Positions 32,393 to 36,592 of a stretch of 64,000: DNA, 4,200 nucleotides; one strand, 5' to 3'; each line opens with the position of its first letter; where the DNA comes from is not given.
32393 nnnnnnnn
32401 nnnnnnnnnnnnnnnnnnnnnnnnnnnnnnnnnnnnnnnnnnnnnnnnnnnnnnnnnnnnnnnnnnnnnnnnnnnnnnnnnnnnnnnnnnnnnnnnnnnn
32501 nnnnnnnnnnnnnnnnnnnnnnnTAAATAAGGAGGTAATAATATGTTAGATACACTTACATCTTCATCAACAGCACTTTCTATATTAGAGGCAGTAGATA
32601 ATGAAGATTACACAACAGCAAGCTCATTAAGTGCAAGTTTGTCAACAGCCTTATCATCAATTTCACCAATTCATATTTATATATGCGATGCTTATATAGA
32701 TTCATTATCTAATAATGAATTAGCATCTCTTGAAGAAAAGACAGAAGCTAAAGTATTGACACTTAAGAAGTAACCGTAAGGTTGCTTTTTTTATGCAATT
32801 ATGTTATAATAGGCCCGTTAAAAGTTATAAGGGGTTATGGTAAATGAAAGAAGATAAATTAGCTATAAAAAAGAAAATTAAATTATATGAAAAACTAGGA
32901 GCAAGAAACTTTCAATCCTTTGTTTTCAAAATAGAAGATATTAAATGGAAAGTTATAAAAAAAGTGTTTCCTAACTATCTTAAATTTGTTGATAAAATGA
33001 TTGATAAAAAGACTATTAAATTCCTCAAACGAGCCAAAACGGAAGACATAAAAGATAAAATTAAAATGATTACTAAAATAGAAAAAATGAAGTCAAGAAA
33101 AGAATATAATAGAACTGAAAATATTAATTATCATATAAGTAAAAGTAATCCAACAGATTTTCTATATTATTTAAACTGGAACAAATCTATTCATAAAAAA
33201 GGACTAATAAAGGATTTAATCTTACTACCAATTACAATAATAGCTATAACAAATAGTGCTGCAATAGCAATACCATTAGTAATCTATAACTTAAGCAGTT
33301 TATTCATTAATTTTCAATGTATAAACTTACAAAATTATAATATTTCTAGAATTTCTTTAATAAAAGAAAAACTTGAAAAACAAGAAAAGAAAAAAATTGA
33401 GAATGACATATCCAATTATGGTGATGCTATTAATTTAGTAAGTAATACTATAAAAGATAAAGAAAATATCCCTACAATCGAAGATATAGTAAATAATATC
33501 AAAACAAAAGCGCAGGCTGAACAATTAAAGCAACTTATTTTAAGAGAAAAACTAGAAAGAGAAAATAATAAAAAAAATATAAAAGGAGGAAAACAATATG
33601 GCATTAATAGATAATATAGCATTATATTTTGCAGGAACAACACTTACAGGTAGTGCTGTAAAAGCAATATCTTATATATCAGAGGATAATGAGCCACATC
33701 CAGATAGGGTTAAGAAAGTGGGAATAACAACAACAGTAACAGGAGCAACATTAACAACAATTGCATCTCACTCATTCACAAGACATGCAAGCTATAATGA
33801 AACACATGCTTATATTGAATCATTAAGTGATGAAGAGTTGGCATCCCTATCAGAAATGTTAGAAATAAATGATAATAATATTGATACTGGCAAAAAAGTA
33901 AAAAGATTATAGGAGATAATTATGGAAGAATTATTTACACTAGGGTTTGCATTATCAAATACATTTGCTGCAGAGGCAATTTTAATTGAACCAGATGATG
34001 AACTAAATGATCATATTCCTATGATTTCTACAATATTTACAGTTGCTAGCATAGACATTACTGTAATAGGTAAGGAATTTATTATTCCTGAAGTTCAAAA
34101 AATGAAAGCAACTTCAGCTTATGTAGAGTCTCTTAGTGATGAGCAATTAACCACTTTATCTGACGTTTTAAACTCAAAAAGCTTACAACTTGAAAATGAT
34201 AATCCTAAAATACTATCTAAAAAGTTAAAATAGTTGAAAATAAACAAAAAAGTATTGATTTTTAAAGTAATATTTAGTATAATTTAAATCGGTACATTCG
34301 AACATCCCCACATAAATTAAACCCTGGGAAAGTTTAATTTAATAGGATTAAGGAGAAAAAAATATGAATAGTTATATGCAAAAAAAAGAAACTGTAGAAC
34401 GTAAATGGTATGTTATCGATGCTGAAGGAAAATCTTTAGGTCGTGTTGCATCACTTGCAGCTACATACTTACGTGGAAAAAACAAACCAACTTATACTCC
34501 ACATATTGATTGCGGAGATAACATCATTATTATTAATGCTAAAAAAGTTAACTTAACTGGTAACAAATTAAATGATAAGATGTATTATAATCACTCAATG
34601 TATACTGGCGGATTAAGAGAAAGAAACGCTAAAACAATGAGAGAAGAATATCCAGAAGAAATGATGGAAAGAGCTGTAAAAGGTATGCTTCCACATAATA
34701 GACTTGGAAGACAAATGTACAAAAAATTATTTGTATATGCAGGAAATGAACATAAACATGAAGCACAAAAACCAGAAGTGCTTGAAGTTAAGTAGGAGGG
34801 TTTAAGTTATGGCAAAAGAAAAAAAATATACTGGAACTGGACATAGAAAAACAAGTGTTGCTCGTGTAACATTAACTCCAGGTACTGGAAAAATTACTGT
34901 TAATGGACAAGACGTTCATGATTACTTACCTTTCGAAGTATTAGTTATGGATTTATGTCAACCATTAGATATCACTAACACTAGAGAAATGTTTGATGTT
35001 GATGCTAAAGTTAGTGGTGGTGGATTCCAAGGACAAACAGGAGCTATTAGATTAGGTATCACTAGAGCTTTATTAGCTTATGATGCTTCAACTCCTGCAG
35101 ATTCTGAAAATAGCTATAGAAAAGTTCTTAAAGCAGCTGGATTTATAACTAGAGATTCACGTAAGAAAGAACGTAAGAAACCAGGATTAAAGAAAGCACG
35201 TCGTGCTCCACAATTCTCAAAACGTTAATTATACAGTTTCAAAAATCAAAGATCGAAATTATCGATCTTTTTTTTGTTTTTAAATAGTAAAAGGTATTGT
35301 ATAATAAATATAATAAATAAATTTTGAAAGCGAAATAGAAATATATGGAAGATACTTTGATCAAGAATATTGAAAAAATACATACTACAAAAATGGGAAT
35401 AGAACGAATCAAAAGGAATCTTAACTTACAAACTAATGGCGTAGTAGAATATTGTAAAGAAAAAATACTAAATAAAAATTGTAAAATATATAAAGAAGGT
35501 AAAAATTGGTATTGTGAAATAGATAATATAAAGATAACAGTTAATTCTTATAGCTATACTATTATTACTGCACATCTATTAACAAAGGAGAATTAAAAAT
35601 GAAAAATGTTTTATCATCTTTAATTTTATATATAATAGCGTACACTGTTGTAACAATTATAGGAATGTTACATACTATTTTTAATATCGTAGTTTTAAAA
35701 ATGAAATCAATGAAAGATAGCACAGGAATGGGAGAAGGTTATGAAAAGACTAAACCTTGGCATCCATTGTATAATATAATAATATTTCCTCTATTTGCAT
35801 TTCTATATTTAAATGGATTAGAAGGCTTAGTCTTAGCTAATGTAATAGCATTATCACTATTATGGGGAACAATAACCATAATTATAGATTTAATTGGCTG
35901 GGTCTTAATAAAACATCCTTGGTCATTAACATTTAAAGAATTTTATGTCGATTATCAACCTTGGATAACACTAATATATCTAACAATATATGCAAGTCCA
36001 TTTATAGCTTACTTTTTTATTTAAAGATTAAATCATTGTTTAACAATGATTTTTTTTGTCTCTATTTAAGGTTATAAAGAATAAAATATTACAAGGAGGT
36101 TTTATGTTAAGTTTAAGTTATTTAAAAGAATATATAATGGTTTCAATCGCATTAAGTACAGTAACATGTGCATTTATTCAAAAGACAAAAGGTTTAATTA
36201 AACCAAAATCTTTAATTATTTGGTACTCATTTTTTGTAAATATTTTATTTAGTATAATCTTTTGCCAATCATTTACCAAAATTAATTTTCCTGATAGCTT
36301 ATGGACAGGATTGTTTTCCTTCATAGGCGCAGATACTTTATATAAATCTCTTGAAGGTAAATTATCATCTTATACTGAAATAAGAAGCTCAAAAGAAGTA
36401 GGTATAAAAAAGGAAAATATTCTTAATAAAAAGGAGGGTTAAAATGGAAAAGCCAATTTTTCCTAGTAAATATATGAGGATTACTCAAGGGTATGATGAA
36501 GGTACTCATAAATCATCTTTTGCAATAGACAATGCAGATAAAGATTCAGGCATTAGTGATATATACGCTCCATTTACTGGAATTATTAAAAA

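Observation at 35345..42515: Minimal type VIIb-like secretion locus: EssC + EsaB without EssB/EsaA/WXG100, preceded by an M23-like hydrolase with no signal peptide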

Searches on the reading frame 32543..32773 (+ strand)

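Call 7: search_protein_families(library=phrogs, proteins=[window:32543-32773:+], max_evalue=0.1)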
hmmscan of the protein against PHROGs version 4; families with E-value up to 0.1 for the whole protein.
window:32543-32773:+ (76 aa): 1 family
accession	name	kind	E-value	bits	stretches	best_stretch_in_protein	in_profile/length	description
phrog_20641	-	unknown function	0.056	14.3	1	8-41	3-36/74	-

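Call 60: search_protein_families(library=pfam, proteins=[window:32543-32770:+], max_evalue=0.01)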
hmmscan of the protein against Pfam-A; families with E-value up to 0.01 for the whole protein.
window:32543-32770:+ (76 aa): 0 families

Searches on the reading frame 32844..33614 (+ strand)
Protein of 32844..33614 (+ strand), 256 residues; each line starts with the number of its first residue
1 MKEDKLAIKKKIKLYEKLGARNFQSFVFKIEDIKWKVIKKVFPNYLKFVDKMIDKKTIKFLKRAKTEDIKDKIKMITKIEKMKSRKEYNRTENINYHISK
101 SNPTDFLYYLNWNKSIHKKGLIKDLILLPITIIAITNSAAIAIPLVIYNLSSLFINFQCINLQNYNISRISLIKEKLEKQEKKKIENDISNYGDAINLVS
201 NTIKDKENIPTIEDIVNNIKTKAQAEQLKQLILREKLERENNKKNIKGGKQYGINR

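Call 7: search_protein_families(library=phrogs, proteins=[window:32844-33614:+], max_evalue=0.1)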
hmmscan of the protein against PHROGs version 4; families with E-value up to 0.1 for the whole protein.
window:32844-33614:+ (256 aa): 2 families
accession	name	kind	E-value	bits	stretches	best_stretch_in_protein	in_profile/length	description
phrog_17818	-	unknown function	0.011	16.9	1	29-80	60-111/125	-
phrog_24699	-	unknown function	0.095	14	0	31-86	60-113/131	-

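Call 60: search_protein_families(library=pfam, proteins=[window:32844-33611:+], max_evalue=0.01)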
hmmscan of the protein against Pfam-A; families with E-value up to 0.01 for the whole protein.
window:32844-33611:+ (256 aa): 0 families

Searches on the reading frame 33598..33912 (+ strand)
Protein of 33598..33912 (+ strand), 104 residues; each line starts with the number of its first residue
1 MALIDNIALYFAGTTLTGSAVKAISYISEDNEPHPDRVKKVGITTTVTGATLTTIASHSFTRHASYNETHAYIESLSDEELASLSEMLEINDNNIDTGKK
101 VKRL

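Call 7: search_protein_families(library=phrogs, proteins=[window:33598-33912:+], max_evalue=0.1)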
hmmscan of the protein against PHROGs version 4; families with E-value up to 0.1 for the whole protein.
window:33598-33912:+ (104 aa): 1 family
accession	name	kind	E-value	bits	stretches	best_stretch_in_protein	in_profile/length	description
phrog_5105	-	unknown function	0.045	14.8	1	43-92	12-61/159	-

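Call 60: search_protein_families(library=pfam, proteins=[window:33598-33909:+], max_evalue=0.01)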
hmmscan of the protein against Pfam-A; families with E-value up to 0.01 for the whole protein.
window:33598-33909:+ (104 aa): 0 families

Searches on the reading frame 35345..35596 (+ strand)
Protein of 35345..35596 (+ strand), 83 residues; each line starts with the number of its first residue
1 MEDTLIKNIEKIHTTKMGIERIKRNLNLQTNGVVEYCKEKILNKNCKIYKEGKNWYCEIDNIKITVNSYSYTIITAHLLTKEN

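Call 3: search_protein_families(library=pfam, proteins=[window:35345-35596:+], max_evalue=0.1)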
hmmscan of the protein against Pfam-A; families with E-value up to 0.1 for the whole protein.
window:35345-35596:+ (83 aa): 3 families
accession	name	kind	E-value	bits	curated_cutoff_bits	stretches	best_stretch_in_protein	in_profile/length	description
PF12636.12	DUF3781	-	5.6e-31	106.7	27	1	6-77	1-72/72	Protein of unknown function (DUF3781)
PF08171.16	Mad3_BUB1_II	-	0.045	14.4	21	1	15-54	25-65/68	Mad3/BUB1 homology region 2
PF00410.24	Ribosomal_S8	-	0.048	14.1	24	1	24-76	47-102/126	Ribosomal protein S8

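Call 4: search_protein_families(library=ncbifam, proteins=[window:35345-35596:+], max_evalue=0.1)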
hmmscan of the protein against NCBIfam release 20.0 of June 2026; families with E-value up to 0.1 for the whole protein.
window:35345-35596:+ (83 aa): 0 families

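Call 7: search_protein_families(library=phrogs, proteins=[window:35345-35596:+], max_evalue=0.1)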
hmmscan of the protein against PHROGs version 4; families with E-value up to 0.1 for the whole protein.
window:35345-35596:+ (83 aa): 3 families
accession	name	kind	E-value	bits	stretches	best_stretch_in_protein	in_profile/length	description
phrog_2308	-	unknown function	0.002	19.2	1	3-64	3-65/138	-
phrog_28180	-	unknown function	0.052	13.4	1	28-67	156-192/388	-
phrog_38836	-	unknown function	0.053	14.8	1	19-46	5-32/102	-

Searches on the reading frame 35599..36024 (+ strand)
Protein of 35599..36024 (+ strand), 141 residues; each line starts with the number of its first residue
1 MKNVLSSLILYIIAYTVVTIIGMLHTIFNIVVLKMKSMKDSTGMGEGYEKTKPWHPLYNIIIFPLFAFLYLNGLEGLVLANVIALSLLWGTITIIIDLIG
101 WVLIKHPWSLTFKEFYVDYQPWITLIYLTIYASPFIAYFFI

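Call 3: search_protein_families(library=pfam, proteins=[window:35599-36024:+], max_evalue=0.1)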
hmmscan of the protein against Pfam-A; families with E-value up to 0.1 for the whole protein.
window:35599-36024:+ (141 aa): 1 family
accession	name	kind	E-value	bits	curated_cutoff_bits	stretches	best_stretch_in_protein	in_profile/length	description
PF11189.13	DUF2973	-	0.048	14.2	22.2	0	9-56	4-50/68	Protein of unknown function (DUF2973)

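Call 4: search_protein_families(library=ncbifam, proteins=[window:35599-36024:+], max_evalue=0.1)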
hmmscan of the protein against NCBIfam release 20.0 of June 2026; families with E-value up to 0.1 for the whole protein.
window:35599-36024:+ (141 aa): 0 families

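Call 7: search_protein_families(library=phrogs, proteins=[window:35599-36024:+], max_evalue=0.1)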
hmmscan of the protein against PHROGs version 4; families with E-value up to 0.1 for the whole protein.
window:35599-36024:+ (141 aa): 0 families

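Call 98: search_protein_families(library=ncbifam, proteins=[window:35599-36021:+], max_evalue=0.001)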
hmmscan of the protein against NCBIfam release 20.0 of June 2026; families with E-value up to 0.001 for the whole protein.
window:35599-36021:+ (141 aa): 0 families

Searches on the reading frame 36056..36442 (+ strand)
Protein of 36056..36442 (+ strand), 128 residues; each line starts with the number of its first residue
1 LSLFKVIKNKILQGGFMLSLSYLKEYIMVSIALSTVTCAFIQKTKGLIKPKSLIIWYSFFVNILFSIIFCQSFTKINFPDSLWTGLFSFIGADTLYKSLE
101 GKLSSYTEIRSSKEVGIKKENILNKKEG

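Call 3: search_protein_families(library=pfam, proteins=[window:36056-36442:+], max_evalue=0.1)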
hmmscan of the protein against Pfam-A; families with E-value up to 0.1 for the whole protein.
window:36056-36442:+ (128 aa): 0 families

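Call 4: search_protein_families(library=ncbifam, proteins=[window:36056-36442:+], max_evalue=0.1)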
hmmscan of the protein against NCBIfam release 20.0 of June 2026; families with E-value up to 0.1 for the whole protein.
window:36056-36442:+ (128 aa): 1 family
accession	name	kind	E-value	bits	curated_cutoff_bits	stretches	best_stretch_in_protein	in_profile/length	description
TIGR00155.1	pqiA_fam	subfamily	0.034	13.2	260.35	1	17-87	138-203/403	PqiA/YebS family transporter subunit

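Call 7: search_protein_families(library=phrogs, proteins=[window:36056-36442:+], max_evalue=0.1)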
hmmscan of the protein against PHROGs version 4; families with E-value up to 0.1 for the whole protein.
window:36056-36442:+ (128 aa): 1 family
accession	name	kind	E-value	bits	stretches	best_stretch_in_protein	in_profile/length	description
phrog_1299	-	lysis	0.00059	20.6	1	28-104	8-85/100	holin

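Call 49: search_dna_similar(query=window:36104-36439:+, collection=phages, mode=protein, max_evalue=0.01, max_rows=20)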
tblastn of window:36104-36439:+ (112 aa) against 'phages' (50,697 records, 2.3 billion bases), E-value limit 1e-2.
No match.

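Call 83: search_protein_families(library=phrogs, alignment_id=A7, max_evalue=0.01)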
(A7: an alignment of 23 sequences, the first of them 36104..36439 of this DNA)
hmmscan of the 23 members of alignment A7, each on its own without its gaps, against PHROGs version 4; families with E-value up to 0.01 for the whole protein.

A. member 1, window:36104-36439:+ (112 aa): 1 family
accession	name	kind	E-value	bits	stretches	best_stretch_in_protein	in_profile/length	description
phrog_1299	-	lysis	0.00046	20.9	1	12-89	8-86/100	holin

B. families by the number of members that match (of 23 scanned): 4 families
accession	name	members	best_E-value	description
phrog_1299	-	23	2.1e-07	holin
phrog_19617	-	7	2.6e-05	holin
phrog_2242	-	1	0.0032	-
phrog_1129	-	1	0.0037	holin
